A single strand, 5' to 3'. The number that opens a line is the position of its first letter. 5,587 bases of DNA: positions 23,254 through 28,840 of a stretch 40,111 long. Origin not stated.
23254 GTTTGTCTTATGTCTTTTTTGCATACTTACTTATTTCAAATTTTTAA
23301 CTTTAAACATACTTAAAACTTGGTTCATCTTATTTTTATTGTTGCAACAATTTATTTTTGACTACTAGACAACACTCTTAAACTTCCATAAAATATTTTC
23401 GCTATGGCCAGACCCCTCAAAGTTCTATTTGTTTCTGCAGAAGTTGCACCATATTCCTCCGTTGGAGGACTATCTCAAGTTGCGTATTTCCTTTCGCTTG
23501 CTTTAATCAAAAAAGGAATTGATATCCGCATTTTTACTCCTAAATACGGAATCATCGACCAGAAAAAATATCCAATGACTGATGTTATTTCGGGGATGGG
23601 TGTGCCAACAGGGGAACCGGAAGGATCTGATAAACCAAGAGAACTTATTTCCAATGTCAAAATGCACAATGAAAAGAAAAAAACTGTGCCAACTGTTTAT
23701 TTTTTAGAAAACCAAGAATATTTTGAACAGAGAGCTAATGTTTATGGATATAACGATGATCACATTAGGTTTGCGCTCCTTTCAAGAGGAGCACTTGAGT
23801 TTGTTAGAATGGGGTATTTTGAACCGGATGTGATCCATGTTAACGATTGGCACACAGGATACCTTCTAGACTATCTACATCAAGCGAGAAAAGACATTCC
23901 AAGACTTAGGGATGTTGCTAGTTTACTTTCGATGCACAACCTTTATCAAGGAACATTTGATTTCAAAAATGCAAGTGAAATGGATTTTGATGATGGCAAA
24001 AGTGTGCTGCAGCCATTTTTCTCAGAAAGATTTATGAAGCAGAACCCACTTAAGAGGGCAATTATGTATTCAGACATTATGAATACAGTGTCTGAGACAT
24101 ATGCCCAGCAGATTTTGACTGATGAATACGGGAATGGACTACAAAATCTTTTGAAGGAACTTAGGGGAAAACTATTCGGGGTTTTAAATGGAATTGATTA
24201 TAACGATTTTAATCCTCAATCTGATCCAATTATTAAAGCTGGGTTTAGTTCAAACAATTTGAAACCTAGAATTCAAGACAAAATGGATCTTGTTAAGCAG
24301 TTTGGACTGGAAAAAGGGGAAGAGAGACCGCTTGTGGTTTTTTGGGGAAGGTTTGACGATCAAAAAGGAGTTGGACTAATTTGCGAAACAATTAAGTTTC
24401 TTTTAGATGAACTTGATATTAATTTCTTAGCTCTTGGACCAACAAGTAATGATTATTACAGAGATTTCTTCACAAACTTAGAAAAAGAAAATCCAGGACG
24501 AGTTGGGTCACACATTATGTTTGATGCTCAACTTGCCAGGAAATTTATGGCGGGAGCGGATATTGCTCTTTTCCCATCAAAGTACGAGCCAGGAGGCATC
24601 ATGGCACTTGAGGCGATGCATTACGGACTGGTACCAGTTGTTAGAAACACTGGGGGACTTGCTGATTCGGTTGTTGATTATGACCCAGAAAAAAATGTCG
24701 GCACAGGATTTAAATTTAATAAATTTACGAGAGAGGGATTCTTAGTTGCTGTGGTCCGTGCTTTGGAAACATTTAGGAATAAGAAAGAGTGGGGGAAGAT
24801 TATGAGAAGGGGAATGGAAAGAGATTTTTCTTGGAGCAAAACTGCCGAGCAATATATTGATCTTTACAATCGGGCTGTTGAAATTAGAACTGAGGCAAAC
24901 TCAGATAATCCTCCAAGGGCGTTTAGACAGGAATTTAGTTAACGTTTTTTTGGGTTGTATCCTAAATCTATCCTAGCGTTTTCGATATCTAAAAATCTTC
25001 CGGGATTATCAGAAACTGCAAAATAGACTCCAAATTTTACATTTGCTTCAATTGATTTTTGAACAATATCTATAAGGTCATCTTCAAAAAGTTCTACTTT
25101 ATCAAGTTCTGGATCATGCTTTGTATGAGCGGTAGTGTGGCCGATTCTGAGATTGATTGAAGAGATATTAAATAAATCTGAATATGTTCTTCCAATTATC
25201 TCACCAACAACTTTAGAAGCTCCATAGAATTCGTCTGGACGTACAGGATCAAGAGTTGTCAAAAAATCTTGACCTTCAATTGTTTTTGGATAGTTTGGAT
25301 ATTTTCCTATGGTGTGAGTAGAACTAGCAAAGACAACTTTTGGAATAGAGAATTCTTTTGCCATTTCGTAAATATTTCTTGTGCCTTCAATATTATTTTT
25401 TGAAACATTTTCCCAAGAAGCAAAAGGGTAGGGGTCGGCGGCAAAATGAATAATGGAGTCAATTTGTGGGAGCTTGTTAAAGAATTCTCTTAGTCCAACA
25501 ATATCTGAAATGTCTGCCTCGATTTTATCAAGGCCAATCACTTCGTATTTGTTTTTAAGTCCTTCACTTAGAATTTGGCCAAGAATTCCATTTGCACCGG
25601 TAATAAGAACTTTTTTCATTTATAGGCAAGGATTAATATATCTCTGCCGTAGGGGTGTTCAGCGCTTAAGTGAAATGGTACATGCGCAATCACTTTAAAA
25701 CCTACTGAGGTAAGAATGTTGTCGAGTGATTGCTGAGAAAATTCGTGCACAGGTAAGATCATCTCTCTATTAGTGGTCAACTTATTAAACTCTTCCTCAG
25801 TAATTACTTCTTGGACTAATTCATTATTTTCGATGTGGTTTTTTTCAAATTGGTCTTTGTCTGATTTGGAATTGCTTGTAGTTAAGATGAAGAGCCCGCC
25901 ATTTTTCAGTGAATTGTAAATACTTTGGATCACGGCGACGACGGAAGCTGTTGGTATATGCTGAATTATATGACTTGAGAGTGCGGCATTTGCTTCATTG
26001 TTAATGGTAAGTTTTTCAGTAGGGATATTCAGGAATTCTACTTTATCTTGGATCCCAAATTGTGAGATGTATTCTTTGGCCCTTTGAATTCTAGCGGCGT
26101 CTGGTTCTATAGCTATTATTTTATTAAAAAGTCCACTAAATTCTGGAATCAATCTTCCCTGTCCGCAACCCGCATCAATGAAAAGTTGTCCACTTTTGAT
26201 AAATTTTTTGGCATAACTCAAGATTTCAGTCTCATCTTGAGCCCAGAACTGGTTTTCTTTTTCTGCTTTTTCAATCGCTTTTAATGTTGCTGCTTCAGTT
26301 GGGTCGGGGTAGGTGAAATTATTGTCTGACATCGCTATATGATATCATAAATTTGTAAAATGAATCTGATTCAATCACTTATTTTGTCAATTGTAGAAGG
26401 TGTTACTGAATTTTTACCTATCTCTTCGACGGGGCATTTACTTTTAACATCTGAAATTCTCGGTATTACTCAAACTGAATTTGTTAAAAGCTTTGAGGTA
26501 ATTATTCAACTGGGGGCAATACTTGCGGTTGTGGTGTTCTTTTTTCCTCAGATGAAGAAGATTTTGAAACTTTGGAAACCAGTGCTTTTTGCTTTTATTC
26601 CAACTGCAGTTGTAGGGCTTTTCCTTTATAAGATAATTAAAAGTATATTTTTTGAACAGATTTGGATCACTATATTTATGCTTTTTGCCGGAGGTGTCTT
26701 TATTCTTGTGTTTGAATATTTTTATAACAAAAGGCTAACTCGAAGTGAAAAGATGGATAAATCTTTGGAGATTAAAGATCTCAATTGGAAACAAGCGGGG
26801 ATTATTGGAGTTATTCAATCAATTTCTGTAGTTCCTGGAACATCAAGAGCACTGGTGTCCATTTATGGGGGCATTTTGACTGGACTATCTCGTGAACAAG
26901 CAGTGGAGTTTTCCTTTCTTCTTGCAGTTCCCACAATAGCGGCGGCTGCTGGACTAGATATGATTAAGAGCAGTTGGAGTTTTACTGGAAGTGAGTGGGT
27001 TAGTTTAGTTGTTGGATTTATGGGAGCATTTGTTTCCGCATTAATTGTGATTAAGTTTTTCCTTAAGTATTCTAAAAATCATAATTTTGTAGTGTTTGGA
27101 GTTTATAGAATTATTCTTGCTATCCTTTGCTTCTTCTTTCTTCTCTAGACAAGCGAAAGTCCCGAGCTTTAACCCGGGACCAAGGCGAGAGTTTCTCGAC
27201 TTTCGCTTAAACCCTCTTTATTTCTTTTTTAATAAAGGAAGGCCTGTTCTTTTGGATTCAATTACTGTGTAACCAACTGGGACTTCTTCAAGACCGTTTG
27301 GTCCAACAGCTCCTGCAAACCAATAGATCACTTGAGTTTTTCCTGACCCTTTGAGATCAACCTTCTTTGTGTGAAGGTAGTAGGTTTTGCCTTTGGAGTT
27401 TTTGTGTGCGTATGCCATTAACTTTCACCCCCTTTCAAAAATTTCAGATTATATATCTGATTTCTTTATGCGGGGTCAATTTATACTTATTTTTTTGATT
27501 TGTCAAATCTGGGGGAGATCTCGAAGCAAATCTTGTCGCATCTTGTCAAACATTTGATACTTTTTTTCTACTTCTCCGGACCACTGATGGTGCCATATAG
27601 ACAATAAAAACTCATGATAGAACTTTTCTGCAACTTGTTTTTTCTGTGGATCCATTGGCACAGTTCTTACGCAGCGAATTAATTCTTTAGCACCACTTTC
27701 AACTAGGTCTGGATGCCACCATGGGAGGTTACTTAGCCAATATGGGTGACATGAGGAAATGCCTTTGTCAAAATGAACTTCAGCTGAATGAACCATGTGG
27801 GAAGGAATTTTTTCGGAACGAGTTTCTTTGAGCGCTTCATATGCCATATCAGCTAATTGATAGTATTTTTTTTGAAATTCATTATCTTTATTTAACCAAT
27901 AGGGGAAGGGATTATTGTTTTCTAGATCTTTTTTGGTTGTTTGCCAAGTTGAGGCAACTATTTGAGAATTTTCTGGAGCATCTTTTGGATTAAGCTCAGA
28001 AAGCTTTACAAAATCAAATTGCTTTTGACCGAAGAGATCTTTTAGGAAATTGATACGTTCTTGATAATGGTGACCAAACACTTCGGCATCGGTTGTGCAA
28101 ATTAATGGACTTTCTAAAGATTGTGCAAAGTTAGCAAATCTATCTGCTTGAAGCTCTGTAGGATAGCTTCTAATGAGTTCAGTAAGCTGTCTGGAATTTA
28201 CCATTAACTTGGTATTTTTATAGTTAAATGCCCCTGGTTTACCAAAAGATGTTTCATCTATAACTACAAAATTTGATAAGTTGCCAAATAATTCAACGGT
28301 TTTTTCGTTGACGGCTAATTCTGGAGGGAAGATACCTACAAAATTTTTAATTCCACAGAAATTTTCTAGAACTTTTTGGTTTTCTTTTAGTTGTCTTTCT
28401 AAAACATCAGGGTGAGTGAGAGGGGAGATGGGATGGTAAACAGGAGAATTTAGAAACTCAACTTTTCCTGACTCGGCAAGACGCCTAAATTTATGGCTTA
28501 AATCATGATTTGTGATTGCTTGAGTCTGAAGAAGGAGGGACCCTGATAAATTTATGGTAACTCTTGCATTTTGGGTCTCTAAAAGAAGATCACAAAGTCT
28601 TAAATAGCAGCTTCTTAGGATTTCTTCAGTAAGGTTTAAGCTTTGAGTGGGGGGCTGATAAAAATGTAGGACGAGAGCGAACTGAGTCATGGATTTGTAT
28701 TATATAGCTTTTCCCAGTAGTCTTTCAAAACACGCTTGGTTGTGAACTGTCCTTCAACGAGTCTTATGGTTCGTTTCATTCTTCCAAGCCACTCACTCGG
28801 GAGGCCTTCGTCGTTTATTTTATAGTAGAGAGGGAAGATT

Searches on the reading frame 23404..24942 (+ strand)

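Call 12: search_protein_families(library=pfam, proteins=[window:23404-24942:+], max_evalue=0.001)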
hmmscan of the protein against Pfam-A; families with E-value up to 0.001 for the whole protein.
window:23404-24942:+ (512 aa): 5 families
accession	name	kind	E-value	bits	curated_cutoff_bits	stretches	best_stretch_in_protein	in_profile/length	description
PF08323.17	Glyco_transf_5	-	2.9e-58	197.9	22.7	1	6-252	1-239/239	Starch synthase catalytic domain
PF00534.26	Glycos_transf_1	-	1.9e-15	57.3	26.4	1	301-436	8-138/172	Glycosyl transferases group 1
PF13692.12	Glyco_trans_1_4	-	3.1e-12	47.4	27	1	308-453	1-139/142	Glycosyl transferases group 1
PF13439.12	Glyco_transf_4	-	1.8e-05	25.3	28.5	0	137-188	71-109/170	Glycosyltransferase Family 4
PF20706.3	GT4-conflict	-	0.00028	20.4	26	1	305-483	194-384/385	Family 4 Glycosyltransferase in conflict systems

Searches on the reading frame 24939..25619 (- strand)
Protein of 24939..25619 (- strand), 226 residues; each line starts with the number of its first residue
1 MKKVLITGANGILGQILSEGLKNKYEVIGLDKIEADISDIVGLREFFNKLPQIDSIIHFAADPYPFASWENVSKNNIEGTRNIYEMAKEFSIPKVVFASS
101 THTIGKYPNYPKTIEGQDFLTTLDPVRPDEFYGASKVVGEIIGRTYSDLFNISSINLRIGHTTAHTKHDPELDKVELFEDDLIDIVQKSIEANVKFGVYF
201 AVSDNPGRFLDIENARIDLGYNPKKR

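Call 12: search_protein_families(library=pfam, proteins=[window:24939-25619:-], max_evalue=0.001)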
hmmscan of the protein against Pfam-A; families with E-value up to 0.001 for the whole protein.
window:24939-25619:- (226 aa): 6 families
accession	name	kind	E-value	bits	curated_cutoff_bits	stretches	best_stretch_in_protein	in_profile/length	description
PF01370.27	Epimerase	-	6.3e-25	88.4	20.9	1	4-171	1-181/240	NAD dependent epimerase/dehydratase family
PF16363.11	GDP_Man_Dehyd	-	2.8e-14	53.8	27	1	33-161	57-182/332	GDP-mannose 4,6 dehydratase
PF04321.23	RmlD_sub_bind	-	3.8e-10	39.8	27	1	3-142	2-135/287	RmlD substrate binding domain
PF07993.18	NAD_binding_4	-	6.1e-09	35.8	20.1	1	51-167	87-212/258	Male sterility protein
PF01073.25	3Beta_HSD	-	1.3e-07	31.4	22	1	32-140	49-154/280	3-beta hydroxysteroid dehydrogenase/isomerase family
PF02719.21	Polysacc_synt_2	-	5.5e-05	22.9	20.2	0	33-100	59-128/293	Polysaccharide biosynthesis protein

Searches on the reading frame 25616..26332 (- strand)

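Call 12: search_protein_families(library=pfam, proteins=[window:25616-26332:-], max_evalue=0.001)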
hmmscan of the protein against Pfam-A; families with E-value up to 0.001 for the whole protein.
window:25616-26332:- (238 aa): 8 families
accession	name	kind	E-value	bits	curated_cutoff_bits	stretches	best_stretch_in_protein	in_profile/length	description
PF13489.12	Methyltransf_23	-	3.7e-13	50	27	1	43-216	18-163/164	Methyltransferase domain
PF13649.12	Methyltransf_25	-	2.7e-11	44.4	27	1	52-146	2-97/97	Methyltransferase domain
PF13847.12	Methyltransf_31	-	1.1e-10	41.9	27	1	46-183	2-138/145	Methyltransferase domain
PF08241.18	Methyltransf_11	-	4.6e-10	40.5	21.2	1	53-150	2-95/95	Methyltransferase domain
PF08242.18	Methyltransf_12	-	8.2e-09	36.5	30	1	53-148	2-98/98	Methyltransferase domain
PF02353.26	CMAS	-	8.3e-07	29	27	1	31-169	46-182/273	Mycolic acid cyclopropane synthetase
PF05891.18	Methyltransf_PK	-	1.4e-05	25.2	27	1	48-187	56-199/218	AdoMet dependent proline di-methyltransferase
PF00891.24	Methyltransf_2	-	0.00012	21.9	22.3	1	38-187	55-205/210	O-methyltransferase domain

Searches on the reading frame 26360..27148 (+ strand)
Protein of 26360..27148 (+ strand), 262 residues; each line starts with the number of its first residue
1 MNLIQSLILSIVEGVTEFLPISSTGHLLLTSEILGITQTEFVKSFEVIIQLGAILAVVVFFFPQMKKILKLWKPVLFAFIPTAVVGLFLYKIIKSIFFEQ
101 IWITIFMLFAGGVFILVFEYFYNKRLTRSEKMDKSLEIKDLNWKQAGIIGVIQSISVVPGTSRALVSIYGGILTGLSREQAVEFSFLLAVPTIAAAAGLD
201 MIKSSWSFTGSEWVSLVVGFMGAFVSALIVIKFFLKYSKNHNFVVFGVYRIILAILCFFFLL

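Call 12: search_protein_families(library=pfam, proteins=[window:26360-27148:+], max_evalue=0.001)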
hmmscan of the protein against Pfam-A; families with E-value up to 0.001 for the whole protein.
window:26360-27148:+ (262 aa): 1 family
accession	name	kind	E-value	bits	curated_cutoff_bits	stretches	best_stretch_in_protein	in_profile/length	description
PF02673.24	BacA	-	7.3e-68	229.5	33.4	1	7-256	2-257/257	Bacitracin resistance protein BacA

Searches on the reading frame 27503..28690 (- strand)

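Call 12: search_protein_families(library=pfam, proteins=[window:27503-28690:-], max_evalue=0.001)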
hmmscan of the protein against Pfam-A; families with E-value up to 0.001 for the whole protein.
window:27503-28690:- (395 aa): 1 family
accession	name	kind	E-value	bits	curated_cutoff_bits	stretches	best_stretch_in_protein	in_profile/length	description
PF03065.20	Glyco_hydro_57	-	5.9e-20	72.2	21.2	1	22-220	41-261/291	Glycosyl hydrolase family 57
